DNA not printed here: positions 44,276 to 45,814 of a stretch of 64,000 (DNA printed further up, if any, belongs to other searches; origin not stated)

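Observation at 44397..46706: G+C-rich two-gene island (LysM membrane protein and beta-rich protein) wedged between mltG and the rplJ promoter/leader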

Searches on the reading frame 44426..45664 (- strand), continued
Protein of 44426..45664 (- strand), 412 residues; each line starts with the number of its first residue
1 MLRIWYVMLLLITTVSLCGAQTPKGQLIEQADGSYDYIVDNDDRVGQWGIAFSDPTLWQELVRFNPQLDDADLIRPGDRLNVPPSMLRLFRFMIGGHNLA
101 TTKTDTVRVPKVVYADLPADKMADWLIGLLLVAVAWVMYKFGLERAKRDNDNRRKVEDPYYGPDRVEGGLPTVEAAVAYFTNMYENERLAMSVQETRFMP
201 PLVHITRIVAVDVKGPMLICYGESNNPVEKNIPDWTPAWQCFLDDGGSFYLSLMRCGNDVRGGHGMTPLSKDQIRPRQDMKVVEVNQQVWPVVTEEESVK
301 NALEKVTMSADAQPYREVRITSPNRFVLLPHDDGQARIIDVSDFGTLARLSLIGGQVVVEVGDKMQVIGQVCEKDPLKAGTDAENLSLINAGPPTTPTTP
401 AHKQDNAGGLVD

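Call 47: search_protein_families(library=pfam, proteins=[P0033, P0036, P0040, P0017, P0029, P0037, L012:6090-6941:+, L005:14826-15677:+, L004:6243-6803:-], max_evalue=0.01)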
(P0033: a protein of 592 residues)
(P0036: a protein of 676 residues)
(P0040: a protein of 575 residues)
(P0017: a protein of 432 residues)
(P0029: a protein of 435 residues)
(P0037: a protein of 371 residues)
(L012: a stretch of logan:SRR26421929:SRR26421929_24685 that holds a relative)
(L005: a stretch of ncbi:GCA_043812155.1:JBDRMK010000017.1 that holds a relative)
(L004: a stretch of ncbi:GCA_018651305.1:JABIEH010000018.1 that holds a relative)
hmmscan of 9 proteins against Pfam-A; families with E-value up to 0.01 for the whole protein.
P0033 (592 aa): 18 families
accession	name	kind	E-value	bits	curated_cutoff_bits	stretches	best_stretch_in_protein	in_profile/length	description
PF01476.26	LysM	-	2.5e-163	530.3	20.9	10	114-158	1-43/43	LysM domain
PF23473.1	LysM3_LYK4_5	-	2.7e-60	200.7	29.3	6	528-565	5-40/48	LYK4/5 LysM3 domain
PF23446.1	LysM1_NFP_LYK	-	1.5e-28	99.9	36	0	399-443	10-56/60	NFP/LYK LysM1 domain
PF23472.1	LysM2_CERK1_LYK3_4_5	-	6.8e-26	90.4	27.4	0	449-496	7-56/56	LYK3/4/5 LysM2 domain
PF23577.1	LysM_RLK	-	5.9e-24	84.3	27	0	58-85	3-30/44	LysM domain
PF23462.1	LysM3_NFP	-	1.4e-16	61.2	28.1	0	528-555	5-32/48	NFP LysM3 domain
PF23457.1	LysM2_NFP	-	1.9e-16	60.3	36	0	395-442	6-55/56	NFP LysM2 domain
PF05489.18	Phage_tail_X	-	6.2e-13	48.6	22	0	289-334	3-52/60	Phage Tail Protein X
PF22310.2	NMB0315_dom_I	-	3e-12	47.1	27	0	6-32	8-37/83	NMB0315-like, domain I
PF13384.12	HTH_23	-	4.9e-08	33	24.6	0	452-472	14-34/50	Homeodomain-like domain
PF01381.28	HTH_3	-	7.5e-08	32.7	23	0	10-26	39-55/55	Helix-turn-helix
PF04545.22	Sigma70_r4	-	3.7e-07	30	24.1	0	293-309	18-34/50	Sigma-70, region 4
PF12116.14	SpoIIID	-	3.7e-06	27.4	27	0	2-22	12-32/82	Stage III sporulation protein D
PF13542.12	HTH_Tnp_ISL3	-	4.1e-06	26.6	27.4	0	238-261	24-46/51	Helix-turn-helix domain of transposase family ISL3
PF13518.12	HTH_28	-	1.6e-05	25.3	25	0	239-255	10-26/52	Helix-turn-helix domain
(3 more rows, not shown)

P0036 (676 aa): 14 families
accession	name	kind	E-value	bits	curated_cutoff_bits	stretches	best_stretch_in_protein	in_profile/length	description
PF01476.26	LysM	-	6.4e-151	490.6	20.9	9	139-183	1-43/43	LysM domain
PF23473.1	LysM3_LYK4_5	-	2e-48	162.7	29.3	5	374-419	4-47/48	LYK4/5 LysM3 domain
PF23446.1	LysM1_NFP_LYK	-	9.4e-28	97.3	36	0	374-420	7-55/60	NFP/LYK LysM1 domain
PF23577.1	LysM_RLK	-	3.7e-21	75.3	27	0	374-399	2-27/44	LysM domain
PF23457.1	LysM2_NFP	-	4e-12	46.5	36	0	467-512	7-54/56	NFP LysM2 domain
PF22310.2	NMB0315_dom_I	-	1.6e-11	44.8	27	0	376-425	7-57/83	NMB0315-like, domain I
PF23462.1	LysM3_NFP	-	8.2e-09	36.3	28.1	0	143-167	9-33/48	NFP LysM3 domain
PF05489.18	Phage_tail_X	-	6.7e-08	32.5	22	0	376-412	5-44/60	Phage Tail Protein X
PF18561.7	Regnase_1_C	-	0.00012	22.1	25.7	0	487-503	22-38/46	Endoribonuclease Regnase 1/ ZC3H12 C-terminal domain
PF01381.28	HTH_3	-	0.00036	21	23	0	87-102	39-54/55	Helix-turn-helix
PF04225.17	LysM_OapA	-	0.0018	18.8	22.3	0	79-105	3-29/85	Opacity-associated protein A LysM-like domain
PF04545.22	Sigma70_r4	-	0.0026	17.7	24.1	0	79-100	15-34/50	Sigma-70, region 4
PF13443.12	HTH_26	-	0.0049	17.5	22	0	534-558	38-62/63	Cro/C1-type HTH DNA-binding domain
PF13518.12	HTH_28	-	0.0068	16.9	25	0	204-221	12-29/52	Helix-turn-helix domain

P0040 (575 aa): 14 families
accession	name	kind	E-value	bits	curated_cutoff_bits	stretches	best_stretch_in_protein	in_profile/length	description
PF01476.26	LysM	-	6.7e-126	410.5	20.9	9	276-320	1-43/43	LysM domain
PF23473.1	LysM3_LYK4_5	-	3e-37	126.9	29.3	2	3-31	4-32/48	LYK4/5 LysM3 domain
PF23472.1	LysM2_CERK1_LYK3_4_5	-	2.9e-25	88.4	27.4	0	174-219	7-54/56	LYK3/4/5 LysM2 domain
PF23577.1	LysM_RLK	-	2.1e-24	85.7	27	0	276-305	3-32/44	LysM domain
PF23446.1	LysM1_NFP_LYK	-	9.6e-24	84.5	36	0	507-551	7-53/60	NFP/LYK LysM1 domain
PF23457.1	LysM2_NFP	-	1.5e-13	51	36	1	3-49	7-55/56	NFP LysM2 domain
PF23462.1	LysM3_NFP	-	1.9e-13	51.2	28.1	0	56-85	3-32/48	NFP LysM3 domain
PF05489.18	Phage_tail_X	-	1.1e-12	47.8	22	0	59-103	5-53/60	Phage Tail Protein X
PF22310.2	NMB0315_dom_I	-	8.8e-10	39.2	27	0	277-300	7-30/83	NMB0315-like, domain I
PF16365.12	EutK_C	-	8.9e-06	26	27.5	1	510-539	11-40/52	Ethanolamine utilization protein EutK C-terminus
PF01381.28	HTH_3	-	1.4e-05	25.4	23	0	227-244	38-55/55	Helix-turn-helix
PF13384.12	HTH_23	-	5.7e-05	23.2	24.6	0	55-76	9-30/50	Homeodomain-like domain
PF12844.13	HTH_19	-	0.0003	21.1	30.2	0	228-246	42-60/64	Helix-turn-helix domain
PF12116.14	SpoIIID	-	0.0041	17.7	27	0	3-23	13-33/82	Stage III sporulation protein D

P0017 (432 aa): 0 families

P0029 (435 aa): 0 families

P0037 (371 aa): 0 families

L012:6090-6941:+ (283 aa): 0 families

L005:14826-15677:+ (283 aa): 0 families

L004:6243-6803:- (186 aa): 2 families
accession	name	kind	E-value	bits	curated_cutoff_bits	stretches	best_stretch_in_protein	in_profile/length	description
PF01966.28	HD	-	1.3e-10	42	22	1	29-125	4-113/116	HD domain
PF13875.12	DUF4202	-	0.0024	18.1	35.1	1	69-115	81-127/183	Domain of unknown function (DUF4202)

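Call 48: search_solved_structures(query=A1, max_evalue=1)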
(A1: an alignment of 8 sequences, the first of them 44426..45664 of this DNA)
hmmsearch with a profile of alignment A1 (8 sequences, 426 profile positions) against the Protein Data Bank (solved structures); distinct sequences matched with E-value up to 1: 8.
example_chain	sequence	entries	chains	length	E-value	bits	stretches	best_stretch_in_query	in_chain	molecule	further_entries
7r1l_A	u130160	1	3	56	3.3e-07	32.5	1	43-86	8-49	Spore coat assembly protein SafA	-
7pvc_A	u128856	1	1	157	7.8e-05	24.7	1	31-87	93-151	Potassium binding protein Kbp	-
7vcm_A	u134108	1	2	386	0.00013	24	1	32-90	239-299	Green fluorescent protein,Potassium binding protein Kbp,Green fluorescent protein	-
8zex_A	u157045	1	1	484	0.00041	22.3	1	33-88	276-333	HaloKbp1a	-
6ve2_O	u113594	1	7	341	0.00062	21.7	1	4-81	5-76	LysM domain-containing protein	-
4b8v_A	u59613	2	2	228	0.0054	18.6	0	60-83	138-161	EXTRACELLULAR PROTEIN 6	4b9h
6bx3_F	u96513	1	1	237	0.6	11.9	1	345-402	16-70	COMPASS component SPP1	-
9sf4_Ba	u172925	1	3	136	0.68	11.7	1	232-290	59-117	F130 nanobody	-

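Call 60: find_related_loci(query=window:44426-45664:-, collection=viral_contigs, flank=5000)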
Query window:44426-45664:- (412 aa) in viral_contigs; peptide patterns used: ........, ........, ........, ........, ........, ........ (x = any residue, [..] = any of these).
1 stretches matched a pattern, but none encodes a relative of the query by tblastn (E <= 1e-3).

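Call 76: search_protein_families(library=padloc, proteins=[window:44426-45664:-], max_evalue=0.1)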
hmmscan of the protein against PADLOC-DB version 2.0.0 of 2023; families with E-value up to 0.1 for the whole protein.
window:44426-45664:- (412 aa): 0 families

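Call 77: search_solved_structures(query=A8, max_evalue=10)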
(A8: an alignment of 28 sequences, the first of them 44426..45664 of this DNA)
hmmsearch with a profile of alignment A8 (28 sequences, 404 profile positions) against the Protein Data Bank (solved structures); distinct sequences matched with E-value up to 10: 13.
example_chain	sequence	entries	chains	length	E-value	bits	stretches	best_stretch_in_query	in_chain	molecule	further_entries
7r1l_A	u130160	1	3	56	7.5e-11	44.9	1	39-91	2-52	Spore coat assembly protein SafA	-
6ve2_O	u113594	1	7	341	2.4e-09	40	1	5-83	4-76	LysM domain-containing protein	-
7pvc_A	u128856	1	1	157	2.5e-06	30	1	11-91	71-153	Potassium binding protein Kbp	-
7vcm_A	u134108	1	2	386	7.5e-06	28.4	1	11-92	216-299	Green fluorescent protein,Potassium binding protein Kbp,Green fluorescent protein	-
8zex_A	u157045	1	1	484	1.7e-05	27.2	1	11-96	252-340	HaloKbp1a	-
4b8v_A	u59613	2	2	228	3.6e-05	26.2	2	23-88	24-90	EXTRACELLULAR PROTEIN 6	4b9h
3jc8_Ta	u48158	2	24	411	0.00018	23.9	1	39-88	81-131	LysM domain protein | TsaP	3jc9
9g8s_T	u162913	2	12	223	0.022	17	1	35-86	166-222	Peptidoglycan-binding LysM protein | gp61 - Tail tube initiator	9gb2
5k2l_A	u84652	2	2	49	0.13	14.5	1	38-85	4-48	Chitinase, lysozyme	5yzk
11ci_A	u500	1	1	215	0.23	13.7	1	36-88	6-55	Probable cell wall hydrolase LytN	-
8qag_A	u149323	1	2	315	0.31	13.2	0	122-172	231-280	sc-CC-6-95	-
7unj_A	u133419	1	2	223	0.45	12.7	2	112-169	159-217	SP1-ZnPPaM designed chlorophyll dimer protein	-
9ayg_A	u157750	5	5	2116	0.8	11.9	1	117-180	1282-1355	Voltage-dependent T-type calcium channel subunit alpha-1H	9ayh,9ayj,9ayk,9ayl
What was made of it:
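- On LysM domain (Pfam PF01476): SafA E 7.5e-11 and TsaP 2.4e-9 (call 77).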

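Call 78: search_protein_families(library=pfam, alignment_id=A8, max_evalue=0.01)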
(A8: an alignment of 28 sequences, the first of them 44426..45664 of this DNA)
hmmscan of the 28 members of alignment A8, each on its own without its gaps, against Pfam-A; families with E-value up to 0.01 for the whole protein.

A. member 1, window:44426-45664:- (412 aa): 0 families

B. families by the number of members that match (of 28 scanned): 5 families
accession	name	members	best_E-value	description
PF01476.26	LysM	7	0.00024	LysM domain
PF14316.11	DUF4381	2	0.0015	Domain of unknown function (DUF4381)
PF23457.1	LysM2_NFP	1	0.0009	NFP LysM2 domain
PF23933.1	DUF7269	1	0.0028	Family of unknown function (DUF7269)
PF11027.13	DUF2615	1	0.0085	Protein of unknown function (DUF2615)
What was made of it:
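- On LysM domain (Pfam PF01476): 7 of 28 family members match at E<0.01 (call 78).
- Tried and rejected: Profile searches of PDB and Pfam with a 28-member alignment also found nothing beyond LysM (calls 77, 78).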

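Call 79: list_cluster_members(proteins=[P0017, P0018, P0019, P0020, P0021, P0022, P0023, P0024, P0029, P0034])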
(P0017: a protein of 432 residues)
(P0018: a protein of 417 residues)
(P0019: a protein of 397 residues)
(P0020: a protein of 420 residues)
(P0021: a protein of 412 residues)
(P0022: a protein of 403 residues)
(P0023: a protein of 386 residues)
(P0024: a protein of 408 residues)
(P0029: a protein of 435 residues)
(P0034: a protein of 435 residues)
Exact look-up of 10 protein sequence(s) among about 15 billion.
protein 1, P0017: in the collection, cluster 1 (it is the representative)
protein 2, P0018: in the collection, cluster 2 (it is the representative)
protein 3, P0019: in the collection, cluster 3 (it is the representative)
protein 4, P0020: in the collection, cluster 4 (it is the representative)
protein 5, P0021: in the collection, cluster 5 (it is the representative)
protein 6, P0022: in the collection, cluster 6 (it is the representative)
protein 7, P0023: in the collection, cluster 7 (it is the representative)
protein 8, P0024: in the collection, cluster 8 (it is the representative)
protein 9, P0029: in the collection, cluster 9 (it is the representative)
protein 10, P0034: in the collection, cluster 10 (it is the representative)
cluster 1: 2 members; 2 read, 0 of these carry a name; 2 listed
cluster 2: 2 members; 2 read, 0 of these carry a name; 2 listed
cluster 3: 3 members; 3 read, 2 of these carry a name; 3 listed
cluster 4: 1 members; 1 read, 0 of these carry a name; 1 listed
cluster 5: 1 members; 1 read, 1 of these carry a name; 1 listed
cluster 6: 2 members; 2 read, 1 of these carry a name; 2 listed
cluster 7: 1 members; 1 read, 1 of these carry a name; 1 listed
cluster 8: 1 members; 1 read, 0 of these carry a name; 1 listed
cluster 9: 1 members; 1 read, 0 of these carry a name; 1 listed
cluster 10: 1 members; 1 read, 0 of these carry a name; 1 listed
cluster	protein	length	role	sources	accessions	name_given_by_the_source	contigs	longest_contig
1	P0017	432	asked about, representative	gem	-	-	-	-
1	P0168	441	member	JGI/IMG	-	-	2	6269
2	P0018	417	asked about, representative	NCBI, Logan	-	-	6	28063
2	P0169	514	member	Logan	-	-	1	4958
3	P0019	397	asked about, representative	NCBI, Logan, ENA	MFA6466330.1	MAG: hypothetical protein WCV71_00520 [Patescibacteria group bacterium]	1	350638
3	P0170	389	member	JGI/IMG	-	hypothetical protein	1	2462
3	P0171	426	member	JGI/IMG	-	-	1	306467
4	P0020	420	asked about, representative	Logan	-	-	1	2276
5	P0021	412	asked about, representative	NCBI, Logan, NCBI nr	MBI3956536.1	MAG: hypothetical protein HY340_00920 [Candidatus Kerfeldbacteria bacterium] | hypothetical protein [Candidatus Kerfeldbacteria bacterium]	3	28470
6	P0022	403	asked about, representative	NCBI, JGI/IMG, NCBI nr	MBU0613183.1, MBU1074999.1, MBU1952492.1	hypothetical protein KKB10_04150 [Patescibacteria group bacterium] | hypothetical protein [Patescibacteria group bacterium]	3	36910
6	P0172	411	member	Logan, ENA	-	-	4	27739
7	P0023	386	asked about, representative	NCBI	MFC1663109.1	LysM peptidoglycan-binding domain-containing protein [Patescibacteria group bacterium]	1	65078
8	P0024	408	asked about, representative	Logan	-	-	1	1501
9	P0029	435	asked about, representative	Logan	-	-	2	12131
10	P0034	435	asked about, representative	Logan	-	-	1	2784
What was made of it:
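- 44426..45664 (-): Gene A, 412 aa: signal peptide, LysM domain (about residues 26-84), TM helix (about 124-146), charged linker, conserved novel C-terminal domain (about 159-375) and a low-complexity tail. GC 51.7%, GC3 0.54. The family is confined to Patescibacteria: call 79.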

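Call 88: find_encoding_contigs(protein=P0021, flank=8000, max_places=1)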
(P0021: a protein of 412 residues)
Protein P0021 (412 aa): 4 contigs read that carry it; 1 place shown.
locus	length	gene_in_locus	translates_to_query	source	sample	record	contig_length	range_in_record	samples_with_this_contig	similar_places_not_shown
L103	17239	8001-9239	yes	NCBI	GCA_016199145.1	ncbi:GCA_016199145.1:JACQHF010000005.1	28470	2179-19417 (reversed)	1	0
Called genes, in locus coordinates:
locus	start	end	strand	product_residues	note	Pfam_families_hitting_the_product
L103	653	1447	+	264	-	PF00483:NTP_transferase, PF12804:NTP_transf_3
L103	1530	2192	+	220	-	PF00730:HhH-GPD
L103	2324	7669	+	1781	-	PF07210:DUF1416 (faint), PF17802:SpaA (faint), PF09430:EMC7_beta-sandw (faint), PF13517:FG-GAP_3 (faint), PF13715:CarbopepD_reg_2 (faint), PF23194:NOMO_5th (faint), PF13620:CarboxypepD_reg, PF09136:Glucodextran_B, +2 more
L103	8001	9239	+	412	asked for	-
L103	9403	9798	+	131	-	-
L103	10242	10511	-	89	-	-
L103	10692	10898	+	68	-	-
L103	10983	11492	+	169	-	-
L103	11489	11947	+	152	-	-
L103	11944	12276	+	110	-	-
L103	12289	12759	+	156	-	PF00578:AhpC-TSA, PF08534:Redoxin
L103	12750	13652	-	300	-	PF00672:HAMP (faint)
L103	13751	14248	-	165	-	-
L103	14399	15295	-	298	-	-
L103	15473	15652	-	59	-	-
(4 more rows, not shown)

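Call 89: find_encoding_contigs(protein=P0023, flank=8000, max_places=1)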
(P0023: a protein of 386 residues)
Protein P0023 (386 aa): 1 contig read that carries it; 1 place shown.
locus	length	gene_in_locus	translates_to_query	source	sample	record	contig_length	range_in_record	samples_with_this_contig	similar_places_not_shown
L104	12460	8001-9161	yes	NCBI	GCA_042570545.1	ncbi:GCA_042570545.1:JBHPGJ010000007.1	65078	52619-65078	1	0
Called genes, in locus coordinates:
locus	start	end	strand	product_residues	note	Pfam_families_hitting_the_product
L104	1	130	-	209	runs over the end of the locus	PF01553:Acyltransferase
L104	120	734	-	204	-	PF01553:Acyltransferase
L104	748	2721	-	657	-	PF03030:H_PPase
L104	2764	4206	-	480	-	PF08529:NusA_N, PF13184:KH_NusA_1st, PF26594:KH_NusA_2nd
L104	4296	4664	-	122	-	PF08378:NERD (weak), PF02021:UPF0102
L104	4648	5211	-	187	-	PF05175:MTS (weak), PF01135:PCMT (faint), PF01209:Ubie_methyltran (weak), PF13847:Methyltransf_31, PF08241:Methyltransf_11, PF13649:Methyltransf_25 (weak)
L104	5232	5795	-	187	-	PF01351:RNase_HII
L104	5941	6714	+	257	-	-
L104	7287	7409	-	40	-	-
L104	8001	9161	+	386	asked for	-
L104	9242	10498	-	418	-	PF02812:ELFV_dehydrog_N, PF00208:ELFV_dehydrog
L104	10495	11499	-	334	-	PF00890:FAD_binding_2, PF01134:GIDA (weak), PF01266:DAO (weak), PF01946:Thi4 (weak), PF07992:Pyr_redox_2, PF12831:FAD_oxidored (weak), PF13738:Pyr_redox_3, PF00070:Pyr_redox, +4 more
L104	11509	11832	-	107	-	PF00085:Thioredoxin, PF13098:Thioredoxin_2 (weak), PF13905:Thioredoxin_8 (faint)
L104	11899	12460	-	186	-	PF00571:CBS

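Call 100: fold_search(model_id=the predicted structure, library=viral)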
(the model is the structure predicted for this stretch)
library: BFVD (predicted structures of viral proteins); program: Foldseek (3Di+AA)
matches with E <= 10: 461; with E <= 0.001: 0
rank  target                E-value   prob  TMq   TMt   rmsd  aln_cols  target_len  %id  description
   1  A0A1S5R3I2            1.3e-02  0.63  0.11  0.16  20.0       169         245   14  Uncharacterized protein [Pseudomonas phage pf16]
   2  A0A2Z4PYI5            1.6e-02  0.33  0.09  0.20  26.9       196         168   10  (no name in the UniProt tables at hand)
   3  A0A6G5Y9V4            3.3e-02  0.06  0.08  0.10  19.9       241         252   12  (no name in the UniProt tables at hand)
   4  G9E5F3                3.3e-02  0.05  0.06  0.06  32.6       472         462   11  (no name in the UniProt tables at hand)
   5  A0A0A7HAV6            3.7e-02  0.13  0.11  0.13  50.1       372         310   12  Putative tail fiber protein [Arthrobacter phage vB_ArtM-ArV1]
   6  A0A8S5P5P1            4.6e-02  0.23  0.08  0.10  20.5       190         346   10  Outer capsid protein sigma-1 attachment protein [Podoviridae sp. ctQZJ2]
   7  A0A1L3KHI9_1          5.2e-02  0.06  0.08  0.04  34.5       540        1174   10  Genome polyprotein (Fragment) [Beihai picorna-like virus 36]
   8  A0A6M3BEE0            6.5e-02  0.14  0.09  0.12  29.1       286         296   10  (no name in the UniProt tables at hand)
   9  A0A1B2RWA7            6.9e-02  0.06  0.09  0.09  36.5       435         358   12  L2 [Sparus aurata papillomavirus 1]
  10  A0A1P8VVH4            8.2e-02  0.13  0.10  0.12  24.8       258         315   10  (no name in the UniProt tables at hand)
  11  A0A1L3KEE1            8.6e-02  0.06  0.08  0.07  29.1       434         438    9  (no name in the UniProt tables at hand)
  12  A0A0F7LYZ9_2          9.1e-02  0.06  0.10  0.04  34.2       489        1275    8  (no name in the UniProt tables at hand)
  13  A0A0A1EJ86            1.0e-01  0.16  0.11  0.19  19.7       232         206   11  Uncharacterized protein [Dromedary stool-associated circular ssDNA virus]
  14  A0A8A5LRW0            1.0e-01  0.05  0.08  0.08  25.9       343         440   10  Uncharacterized protein [Arthrobacter phage Prairie]
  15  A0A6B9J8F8            1.1e-01  0.10  0.08  0.15  19.1       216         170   10  Uncharacterized protein [Erwinia phage Hena1]
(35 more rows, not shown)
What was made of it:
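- On LysM domain (Pfam PF01476): LysM fold in the model (call 100).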
